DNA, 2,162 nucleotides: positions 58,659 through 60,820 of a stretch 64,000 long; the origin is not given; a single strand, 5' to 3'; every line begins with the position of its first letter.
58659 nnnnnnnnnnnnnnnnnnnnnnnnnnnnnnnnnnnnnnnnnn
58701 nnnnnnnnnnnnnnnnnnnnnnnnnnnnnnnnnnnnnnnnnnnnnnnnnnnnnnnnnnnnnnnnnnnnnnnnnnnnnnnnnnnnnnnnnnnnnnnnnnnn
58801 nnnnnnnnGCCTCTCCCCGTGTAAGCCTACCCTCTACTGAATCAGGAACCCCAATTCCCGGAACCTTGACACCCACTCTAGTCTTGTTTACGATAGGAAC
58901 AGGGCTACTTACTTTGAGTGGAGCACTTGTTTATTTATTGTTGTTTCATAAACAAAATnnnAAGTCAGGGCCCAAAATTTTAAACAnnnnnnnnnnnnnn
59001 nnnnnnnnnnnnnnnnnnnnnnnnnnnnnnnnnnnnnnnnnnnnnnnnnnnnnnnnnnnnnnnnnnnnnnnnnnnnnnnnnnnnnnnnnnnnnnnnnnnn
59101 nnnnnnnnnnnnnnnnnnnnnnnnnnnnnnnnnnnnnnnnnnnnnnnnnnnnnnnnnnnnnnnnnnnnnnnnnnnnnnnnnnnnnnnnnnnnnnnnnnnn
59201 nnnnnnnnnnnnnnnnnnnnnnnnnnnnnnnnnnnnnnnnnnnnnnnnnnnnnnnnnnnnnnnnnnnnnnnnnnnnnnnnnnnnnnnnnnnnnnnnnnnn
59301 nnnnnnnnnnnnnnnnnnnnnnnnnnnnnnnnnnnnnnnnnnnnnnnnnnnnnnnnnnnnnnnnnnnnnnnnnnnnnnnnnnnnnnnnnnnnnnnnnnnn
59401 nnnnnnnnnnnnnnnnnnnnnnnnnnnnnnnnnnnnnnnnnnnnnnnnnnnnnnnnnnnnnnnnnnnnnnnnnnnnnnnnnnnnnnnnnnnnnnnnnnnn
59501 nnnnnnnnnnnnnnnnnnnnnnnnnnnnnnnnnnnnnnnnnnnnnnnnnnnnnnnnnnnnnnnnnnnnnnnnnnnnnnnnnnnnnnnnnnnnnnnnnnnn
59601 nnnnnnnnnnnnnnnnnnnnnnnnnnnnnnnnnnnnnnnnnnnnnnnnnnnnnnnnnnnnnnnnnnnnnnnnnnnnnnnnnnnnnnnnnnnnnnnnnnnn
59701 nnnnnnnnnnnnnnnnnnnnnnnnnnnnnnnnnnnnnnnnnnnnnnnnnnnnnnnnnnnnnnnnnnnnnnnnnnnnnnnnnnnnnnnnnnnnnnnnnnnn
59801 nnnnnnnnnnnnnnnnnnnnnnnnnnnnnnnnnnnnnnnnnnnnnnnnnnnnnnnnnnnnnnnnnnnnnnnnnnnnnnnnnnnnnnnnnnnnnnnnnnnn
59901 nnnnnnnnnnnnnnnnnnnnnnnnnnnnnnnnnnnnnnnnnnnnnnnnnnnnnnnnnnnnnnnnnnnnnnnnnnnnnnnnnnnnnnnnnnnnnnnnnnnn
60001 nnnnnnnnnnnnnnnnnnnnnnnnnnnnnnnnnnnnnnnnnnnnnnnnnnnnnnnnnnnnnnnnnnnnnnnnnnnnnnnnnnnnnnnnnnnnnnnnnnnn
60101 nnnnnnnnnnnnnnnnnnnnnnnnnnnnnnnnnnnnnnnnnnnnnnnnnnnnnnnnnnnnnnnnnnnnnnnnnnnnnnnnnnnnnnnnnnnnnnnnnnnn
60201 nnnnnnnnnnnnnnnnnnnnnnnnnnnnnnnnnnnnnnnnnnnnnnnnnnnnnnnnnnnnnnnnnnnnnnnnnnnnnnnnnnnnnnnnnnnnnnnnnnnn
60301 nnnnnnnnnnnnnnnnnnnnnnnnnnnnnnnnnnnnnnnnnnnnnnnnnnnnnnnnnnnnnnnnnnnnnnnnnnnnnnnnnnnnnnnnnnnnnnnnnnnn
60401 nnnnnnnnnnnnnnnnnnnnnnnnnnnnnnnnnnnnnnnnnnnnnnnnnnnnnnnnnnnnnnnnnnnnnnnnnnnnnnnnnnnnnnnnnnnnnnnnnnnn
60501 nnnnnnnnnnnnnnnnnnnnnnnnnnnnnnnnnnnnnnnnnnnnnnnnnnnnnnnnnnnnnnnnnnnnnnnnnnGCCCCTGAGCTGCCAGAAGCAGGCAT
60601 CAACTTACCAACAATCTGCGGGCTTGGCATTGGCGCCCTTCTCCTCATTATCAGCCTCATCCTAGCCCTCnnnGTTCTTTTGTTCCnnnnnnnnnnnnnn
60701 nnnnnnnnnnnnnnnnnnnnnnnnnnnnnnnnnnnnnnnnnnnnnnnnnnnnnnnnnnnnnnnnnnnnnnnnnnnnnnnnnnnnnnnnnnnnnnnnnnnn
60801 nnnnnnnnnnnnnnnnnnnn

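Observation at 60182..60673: Mucin-like TP-repeat surface protein with a C-terminal LPEAG + hydrophobic tail, possibly a sortase or O-glycosylation substrate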

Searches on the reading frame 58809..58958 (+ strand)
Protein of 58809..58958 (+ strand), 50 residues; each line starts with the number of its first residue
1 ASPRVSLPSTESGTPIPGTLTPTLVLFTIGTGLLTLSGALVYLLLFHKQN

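Call 13: search_protein_families(library=ncbifam, proteins=[window:58809-58958:+], max_evalue=10)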
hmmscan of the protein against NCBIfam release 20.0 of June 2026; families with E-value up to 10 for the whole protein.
seq(50 aa): 0 families

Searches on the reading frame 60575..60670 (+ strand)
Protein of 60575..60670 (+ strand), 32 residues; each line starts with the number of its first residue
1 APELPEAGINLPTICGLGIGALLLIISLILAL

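Call 39: search_protein_representatives(alignment_id=A1)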
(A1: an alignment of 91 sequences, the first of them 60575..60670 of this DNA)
Query: 91 sequences, 32 profile positions. Proteins with E-value up to 0.001 (for the whole library): 270; up to 1e-10: 0; up to 1e-30: 0. The best 150 are listed.
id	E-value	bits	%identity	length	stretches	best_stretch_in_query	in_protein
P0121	1.1e-09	54.1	-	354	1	1-32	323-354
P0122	3.3e-09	52.5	-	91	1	1-32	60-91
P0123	4.8e-09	52.0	-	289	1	1-32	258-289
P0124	5.4e-09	51.8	-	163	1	1-32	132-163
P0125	9.0e-09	51.1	-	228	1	1-32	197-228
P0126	1.2e-08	50.7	-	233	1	1-32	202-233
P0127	1.5e-08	50.4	-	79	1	1-32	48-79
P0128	1.6e-08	50.3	-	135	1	1-32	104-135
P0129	1.6e-08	50.3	-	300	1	1-32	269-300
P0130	1.6e-08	50.3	-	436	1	1-32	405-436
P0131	1.7e-08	50.3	-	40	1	1-32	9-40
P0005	1.7e-08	50.3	-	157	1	1-32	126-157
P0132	1.9e-08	50.1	-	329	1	1-32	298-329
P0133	3.3e-08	49.3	-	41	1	1-32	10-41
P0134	3.3e-08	49.3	-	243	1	1-32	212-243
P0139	5.9e-08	48.5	-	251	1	3-32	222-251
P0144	8.7e-08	48.0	-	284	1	2-32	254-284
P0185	1.2e-06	44.4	-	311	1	1-32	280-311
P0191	1.8e-06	43.8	-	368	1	2-32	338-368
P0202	3.7e-06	42.8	-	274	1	1-32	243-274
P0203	3.9e-06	42.7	-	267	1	4-32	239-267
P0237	1.7e-05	40.6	-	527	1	1-32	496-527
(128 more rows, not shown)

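Call 41: search_protein_families(library=pfam, proteins=[P0123, P0132, P0139, P0144, P0191, P0202, P0203, P0185, P0130, P0237], max_evalue=0.001)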
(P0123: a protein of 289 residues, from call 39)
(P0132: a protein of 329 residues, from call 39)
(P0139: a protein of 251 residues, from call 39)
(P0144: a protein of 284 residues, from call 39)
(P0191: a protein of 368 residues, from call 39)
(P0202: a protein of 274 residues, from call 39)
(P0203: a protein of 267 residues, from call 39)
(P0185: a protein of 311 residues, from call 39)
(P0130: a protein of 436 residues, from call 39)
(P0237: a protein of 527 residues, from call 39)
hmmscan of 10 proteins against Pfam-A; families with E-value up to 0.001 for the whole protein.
P0123 (289 aa): 1 family
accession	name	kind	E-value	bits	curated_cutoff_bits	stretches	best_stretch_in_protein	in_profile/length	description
PF00963.24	Cohesin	-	4.8e-06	27.2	24.1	1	32-139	30-138/139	Cohesin domain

P0132 (329 aa): 0 families

P0139 (251 aa): 1 family
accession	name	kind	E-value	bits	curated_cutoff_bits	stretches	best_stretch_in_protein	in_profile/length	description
PF00963.24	Cohesin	-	1.7e-06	28.7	24.1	1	44-168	2-127/139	Cohesin domain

P0144 (284 aa): 0 families

P0191 (368 aa): 0 families

P0202 (274 aa): 1 family
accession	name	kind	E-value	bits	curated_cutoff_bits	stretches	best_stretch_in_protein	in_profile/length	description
PF00963.24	Cohesin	-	5.1e-13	49.8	24.1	1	44-153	5-120/139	Cohesin domain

P0203 (267 aa): 1 family
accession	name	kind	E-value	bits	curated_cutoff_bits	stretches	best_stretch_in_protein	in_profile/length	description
PF00173.33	Cyt-b5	-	3.8e-20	72.1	23.7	1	41-116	1-73/74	Cytochrome b5-like Heme/Steroid binding domain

P0185 (311 aa): 0 families

P0130 (436 aa): 0 families

P0237 (527 aa): 0 families
